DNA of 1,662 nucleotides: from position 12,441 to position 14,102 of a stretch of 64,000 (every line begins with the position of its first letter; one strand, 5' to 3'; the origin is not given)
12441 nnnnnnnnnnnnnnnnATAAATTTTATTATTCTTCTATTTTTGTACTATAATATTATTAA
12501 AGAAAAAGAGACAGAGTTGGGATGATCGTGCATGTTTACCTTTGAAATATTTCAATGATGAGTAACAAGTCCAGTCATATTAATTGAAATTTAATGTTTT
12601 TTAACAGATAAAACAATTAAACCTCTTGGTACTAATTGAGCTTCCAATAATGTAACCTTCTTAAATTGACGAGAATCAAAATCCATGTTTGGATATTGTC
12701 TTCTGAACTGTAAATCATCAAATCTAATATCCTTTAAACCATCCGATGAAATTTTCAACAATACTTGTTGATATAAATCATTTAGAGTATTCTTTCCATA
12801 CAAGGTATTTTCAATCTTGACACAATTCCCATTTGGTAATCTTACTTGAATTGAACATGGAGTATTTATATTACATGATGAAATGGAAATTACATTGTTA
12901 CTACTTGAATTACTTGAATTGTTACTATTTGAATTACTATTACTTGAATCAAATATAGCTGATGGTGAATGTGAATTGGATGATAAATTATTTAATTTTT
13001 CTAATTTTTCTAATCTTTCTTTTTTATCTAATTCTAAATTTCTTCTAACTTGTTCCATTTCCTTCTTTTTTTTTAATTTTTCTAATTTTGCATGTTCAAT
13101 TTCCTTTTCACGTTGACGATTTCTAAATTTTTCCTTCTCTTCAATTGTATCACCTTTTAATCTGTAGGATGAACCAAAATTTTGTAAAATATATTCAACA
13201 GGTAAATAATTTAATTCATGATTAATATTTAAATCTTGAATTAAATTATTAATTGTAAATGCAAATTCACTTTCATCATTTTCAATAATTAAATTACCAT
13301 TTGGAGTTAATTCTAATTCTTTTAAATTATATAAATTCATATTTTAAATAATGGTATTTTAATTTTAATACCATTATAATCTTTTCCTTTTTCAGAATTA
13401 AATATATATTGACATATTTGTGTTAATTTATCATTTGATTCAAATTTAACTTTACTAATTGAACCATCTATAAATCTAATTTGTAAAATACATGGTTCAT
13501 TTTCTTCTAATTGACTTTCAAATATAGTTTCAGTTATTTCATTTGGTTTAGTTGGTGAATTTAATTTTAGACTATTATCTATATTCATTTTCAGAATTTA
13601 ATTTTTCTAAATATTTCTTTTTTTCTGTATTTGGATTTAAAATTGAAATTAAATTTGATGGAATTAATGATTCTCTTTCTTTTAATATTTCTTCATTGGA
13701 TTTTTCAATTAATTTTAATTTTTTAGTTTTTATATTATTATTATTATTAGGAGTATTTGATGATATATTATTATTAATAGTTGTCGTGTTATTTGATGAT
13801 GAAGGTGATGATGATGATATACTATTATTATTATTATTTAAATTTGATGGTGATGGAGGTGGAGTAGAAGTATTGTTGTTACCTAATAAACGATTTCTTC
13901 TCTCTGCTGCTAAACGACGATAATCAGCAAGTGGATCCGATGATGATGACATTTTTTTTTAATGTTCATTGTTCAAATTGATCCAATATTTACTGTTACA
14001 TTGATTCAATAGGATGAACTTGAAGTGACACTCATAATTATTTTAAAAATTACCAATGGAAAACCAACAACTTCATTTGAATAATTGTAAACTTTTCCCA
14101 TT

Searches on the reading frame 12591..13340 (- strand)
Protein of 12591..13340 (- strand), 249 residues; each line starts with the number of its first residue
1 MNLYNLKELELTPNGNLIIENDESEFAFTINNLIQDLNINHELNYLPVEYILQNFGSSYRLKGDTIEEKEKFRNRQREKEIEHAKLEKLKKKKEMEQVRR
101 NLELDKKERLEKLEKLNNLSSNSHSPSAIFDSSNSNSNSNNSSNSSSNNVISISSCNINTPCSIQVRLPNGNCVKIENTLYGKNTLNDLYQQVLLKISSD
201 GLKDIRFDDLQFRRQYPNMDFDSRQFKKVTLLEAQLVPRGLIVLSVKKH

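Call 62: find_encoding_contigs(protein=window:12591-13340:-, flank=3000, max_places=5)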
Protein window:12591-13340:- (249 aa): no gene with exactly this product is on record in the collection.

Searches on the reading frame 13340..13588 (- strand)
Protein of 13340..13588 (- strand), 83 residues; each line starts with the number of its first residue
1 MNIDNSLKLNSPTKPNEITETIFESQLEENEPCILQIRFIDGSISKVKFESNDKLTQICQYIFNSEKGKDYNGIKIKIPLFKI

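Call 93: search_protein_representatives(protein=window:13340-13588:-)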
Query: 83 residues. Proteins with E-value up to 0.001 (for the whole library): 11; up to 1e-10: 2; up to 1e-30: 0. The best 11 are listed.
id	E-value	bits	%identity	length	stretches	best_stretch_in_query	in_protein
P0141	1.0e-27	111.8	69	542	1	2-82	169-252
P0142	1.6e-20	89.0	53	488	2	2-80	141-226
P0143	1.3e-08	51.1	37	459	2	8-64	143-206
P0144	2.5e-08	50.2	34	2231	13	41-65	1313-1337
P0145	2.6e-06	43.8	35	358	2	22-68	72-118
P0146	1.2e-04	38.5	46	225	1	8-63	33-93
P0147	1.3e-04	38.4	41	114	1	25-78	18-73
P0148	1.8e-04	37.9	25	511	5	26-67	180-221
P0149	3.3e-04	37.1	25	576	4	5-65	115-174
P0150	4.2e-04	36.8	44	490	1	29-69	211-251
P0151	6.0e-04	36.3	40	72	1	25-69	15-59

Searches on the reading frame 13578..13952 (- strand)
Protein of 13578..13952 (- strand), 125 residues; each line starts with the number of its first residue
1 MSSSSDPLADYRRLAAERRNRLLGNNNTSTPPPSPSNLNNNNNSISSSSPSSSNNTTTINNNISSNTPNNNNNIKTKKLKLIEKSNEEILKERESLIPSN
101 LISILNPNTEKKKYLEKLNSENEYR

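Call 64: list_cluster_members(proteins=[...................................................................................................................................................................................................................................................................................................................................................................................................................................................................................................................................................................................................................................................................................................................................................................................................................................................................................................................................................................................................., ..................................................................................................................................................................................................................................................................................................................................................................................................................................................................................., window:13578-13952:-, window:12594-13340:-, window:13340-13588:-, window:28359-30656:-, window:20260-21801:-, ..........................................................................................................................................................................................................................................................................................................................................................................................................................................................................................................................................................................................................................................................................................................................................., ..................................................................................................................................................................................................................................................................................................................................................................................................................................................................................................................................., window:59360-60751:+])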
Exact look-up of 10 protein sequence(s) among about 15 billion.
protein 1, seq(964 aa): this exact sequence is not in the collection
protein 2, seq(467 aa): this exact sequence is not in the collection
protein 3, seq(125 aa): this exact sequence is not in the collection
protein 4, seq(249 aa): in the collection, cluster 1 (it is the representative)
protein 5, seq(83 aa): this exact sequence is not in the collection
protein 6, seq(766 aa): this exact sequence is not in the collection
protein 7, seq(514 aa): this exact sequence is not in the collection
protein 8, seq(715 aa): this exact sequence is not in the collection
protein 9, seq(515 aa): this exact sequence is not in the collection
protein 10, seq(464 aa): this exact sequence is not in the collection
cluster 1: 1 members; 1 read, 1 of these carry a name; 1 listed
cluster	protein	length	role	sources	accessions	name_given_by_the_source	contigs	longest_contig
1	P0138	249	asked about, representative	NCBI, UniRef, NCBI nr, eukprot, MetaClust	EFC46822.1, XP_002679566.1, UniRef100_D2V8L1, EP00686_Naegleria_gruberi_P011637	predicted protein [Naegleria gruberi] | Predicted protein n=1 Tax=Naegleria gruberi TaxID=5762 RepID=D2V8L1_NAEGR | uncharacterized protein NAEGRDRAFT_65197 [Naegleria gruberi]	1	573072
